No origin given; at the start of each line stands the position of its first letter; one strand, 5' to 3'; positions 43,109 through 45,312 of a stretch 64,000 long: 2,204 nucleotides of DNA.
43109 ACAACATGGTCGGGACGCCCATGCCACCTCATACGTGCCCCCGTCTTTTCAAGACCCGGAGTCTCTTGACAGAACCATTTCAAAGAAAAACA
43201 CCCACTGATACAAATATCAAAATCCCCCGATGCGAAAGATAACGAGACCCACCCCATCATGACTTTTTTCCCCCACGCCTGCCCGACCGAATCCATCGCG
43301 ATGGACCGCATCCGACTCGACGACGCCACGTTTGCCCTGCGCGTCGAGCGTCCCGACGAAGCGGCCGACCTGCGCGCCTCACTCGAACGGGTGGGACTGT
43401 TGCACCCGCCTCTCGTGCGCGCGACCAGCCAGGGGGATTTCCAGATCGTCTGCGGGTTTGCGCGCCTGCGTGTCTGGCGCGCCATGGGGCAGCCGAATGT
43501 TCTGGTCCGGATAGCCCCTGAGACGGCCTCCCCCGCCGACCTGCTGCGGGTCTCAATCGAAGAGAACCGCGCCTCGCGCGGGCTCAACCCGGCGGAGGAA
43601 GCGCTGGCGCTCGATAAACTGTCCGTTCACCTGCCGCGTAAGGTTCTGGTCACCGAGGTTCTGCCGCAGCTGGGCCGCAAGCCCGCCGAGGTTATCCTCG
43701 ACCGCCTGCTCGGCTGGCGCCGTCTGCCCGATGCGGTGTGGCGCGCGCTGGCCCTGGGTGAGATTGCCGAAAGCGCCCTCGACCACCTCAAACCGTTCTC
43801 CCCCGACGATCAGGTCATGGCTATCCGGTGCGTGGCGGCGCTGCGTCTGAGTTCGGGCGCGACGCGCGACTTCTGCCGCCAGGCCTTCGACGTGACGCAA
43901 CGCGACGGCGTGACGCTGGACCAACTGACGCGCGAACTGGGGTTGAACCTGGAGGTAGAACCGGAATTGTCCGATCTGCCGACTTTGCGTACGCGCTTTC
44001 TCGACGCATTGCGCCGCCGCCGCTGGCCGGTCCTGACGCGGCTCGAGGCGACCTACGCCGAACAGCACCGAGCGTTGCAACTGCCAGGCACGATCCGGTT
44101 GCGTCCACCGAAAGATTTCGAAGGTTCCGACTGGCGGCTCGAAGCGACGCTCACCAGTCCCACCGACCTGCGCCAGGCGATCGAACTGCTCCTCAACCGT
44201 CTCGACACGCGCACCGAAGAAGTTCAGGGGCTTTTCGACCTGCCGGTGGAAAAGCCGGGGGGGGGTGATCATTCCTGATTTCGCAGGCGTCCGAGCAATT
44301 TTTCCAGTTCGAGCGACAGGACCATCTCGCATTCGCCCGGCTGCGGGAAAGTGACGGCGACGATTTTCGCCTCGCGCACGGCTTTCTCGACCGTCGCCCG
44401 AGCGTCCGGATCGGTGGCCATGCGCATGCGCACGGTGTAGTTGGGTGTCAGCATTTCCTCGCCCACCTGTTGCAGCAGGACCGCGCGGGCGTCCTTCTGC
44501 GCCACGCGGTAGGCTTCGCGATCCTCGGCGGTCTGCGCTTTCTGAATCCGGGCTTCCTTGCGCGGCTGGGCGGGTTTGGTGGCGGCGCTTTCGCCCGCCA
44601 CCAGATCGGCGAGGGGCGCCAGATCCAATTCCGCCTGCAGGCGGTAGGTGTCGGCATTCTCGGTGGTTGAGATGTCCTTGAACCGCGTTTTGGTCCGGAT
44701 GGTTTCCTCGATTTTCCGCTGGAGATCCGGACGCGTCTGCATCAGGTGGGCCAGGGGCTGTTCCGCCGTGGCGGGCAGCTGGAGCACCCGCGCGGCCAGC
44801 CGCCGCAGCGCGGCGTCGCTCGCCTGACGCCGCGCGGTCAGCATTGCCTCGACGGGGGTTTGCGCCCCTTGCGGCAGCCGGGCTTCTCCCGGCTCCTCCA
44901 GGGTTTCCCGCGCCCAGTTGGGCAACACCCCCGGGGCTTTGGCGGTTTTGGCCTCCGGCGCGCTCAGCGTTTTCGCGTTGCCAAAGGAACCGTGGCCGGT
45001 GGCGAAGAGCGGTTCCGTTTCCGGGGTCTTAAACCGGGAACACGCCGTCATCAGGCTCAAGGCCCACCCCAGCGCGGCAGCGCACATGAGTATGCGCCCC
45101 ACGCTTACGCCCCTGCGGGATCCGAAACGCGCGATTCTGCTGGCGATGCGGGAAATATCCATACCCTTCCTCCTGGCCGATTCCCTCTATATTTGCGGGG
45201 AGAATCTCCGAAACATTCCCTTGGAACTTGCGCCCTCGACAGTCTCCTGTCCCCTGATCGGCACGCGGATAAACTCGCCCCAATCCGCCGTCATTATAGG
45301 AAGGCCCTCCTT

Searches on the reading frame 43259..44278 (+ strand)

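Call 28: search_protein_families(library=pfam, proteins=[window:43259-44278:+], max_evalue=0.001)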
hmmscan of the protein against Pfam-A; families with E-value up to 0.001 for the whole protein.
window:43259-44278:+ (339 aa): 1 family
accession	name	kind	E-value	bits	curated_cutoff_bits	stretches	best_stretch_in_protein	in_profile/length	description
PF02195.25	ParB_N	-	0.00071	20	26.3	0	32-81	24-73/95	ParB N-terminal domain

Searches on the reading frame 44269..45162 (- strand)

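Call 28: search_protein_families(library=pfam, proteins=[window:44269-45162:-], max_evalue=0.001)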
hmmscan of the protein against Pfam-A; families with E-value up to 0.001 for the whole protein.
window:44269-45162:- (297 aa): 1 family
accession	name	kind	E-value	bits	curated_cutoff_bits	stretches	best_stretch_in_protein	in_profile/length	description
PF02169.21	LPP20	-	0.00012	22.9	25.9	0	215-284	24-96/97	LPP20 lipoprotein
